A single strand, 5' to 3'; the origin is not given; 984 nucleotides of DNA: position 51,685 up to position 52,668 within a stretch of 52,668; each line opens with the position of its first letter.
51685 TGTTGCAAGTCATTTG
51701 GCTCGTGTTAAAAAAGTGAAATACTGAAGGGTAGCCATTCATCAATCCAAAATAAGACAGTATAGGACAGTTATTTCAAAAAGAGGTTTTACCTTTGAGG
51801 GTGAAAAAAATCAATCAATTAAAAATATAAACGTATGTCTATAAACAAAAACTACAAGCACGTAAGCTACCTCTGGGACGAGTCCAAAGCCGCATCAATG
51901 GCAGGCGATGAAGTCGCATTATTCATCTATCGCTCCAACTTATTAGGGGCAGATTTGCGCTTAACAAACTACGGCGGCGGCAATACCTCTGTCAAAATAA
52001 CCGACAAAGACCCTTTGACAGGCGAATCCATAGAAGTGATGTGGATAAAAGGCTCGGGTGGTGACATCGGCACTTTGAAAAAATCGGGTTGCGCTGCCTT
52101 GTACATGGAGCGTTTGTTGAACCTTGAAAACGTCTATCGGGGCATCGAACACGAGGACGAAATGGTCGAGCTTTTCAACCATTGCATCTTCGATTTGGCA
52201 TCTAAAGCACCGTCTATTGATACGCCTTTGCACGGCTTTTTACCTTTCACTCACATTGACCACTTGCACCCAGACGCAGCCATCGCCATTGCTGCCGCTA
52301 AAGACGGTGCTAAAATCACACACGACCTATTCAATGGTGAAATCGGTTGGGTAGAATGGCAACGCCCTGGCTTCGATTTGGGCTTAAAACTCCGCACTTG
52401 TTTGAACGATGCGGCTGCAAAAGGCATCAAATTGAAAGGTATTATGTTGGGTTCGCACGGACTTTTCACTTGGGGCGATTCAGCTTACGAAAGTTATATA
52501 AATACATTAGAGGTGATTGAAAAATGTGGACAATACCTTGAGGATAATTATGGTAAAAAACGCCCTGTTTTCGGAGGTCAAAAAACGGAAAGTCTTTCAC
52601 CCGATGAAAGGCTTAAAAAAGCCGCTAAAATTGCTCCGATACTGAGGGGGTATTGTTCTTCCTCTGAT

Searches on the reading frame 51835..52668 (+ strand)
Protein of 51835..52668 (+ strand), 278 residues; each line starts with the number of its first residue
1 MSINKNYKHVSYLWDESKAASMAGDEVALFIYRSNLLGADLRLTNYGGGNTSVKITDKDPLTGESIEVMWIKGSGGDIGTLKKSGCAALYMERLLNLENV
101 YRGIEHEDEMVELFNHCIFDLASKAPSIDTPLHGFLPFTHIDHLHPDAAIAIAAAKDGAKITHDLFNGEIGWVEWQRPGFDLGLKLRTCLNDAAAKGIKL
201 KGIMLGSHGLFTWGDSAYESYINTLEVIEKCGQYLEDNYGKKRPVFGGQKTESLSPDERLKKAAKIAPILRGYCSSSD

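Call 29: search_protein_families(library=pfam, proteins=[window:51835-52668:+], max_evalue=0.00001)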
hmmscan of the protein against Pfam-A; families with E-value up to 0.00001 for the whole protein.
window:51835-52668:+ (278 aa): 1 family
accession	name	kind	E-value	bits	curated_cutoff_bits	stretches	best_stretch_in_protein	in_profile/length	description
PF00596.27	Aldolase_II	-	1.7e-16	61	22.2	1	39-234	11-182/183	Class II Aldolase and Adducin N-terminal domain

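Call 38: find_homologous_proteins(query=window:51835-52668:+, max_evalue=1e-60)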
Query window:51835-52668:+ (278 aa): 1928 proteins with E <= 1e-60 among 3943 candidates; the best 120 are listed.
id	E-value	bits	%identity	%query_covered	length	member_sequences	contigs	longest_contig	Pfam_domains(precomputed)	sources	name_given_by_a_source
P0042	1.7e-162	557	87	99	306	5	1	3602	PF00596.28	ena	-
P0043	2.0e-160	551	87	99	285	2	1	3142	PF00596.28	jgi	jgi:rhamnose utilization protein RhaD (predicted bifunctional aldolase and dehydrogenase)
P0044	4.3e-160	549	86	98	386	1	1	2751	PF00596.28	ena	-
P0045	4.1e-159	546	85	99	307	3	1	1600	PF00596.28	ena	-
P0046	5.2e-158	543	84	99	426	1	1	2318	PF00596.28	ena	-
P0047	6.7e-157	539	84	99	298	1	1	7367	PF00596.28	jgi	jgi:rhamnose utilization protein RhaD (predicted bifunctional aldolase and dehydrogenase)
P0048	2.3e-156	537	84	98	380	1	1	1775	PF00596.28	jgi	jgi:rhamnose utilization protein RhaD (predicted bifunctional aldolase and dehydrogenase)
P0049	1.7e-153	528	82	99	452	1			PF00596.28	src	-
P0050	1.8e-153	528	82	99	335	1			PF00596.28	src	-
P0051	6.0e-152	523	80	97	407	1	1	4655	PF00596.28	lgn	-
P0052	1.2e-148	512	82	99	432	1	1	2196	PF00596.28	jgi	jgi:rhamnulose-1-phosphate aldolase/alcohol dehydrogenase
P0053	1.3e-147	509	82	94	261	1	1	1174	PF00596.28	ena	-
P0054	6.2e-147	506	79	98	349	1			PF00596.28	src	-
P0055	2.3e-146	504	76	99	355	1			PF00596.28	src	-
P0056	3.3e-146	504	77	99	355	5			PF00596.28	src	-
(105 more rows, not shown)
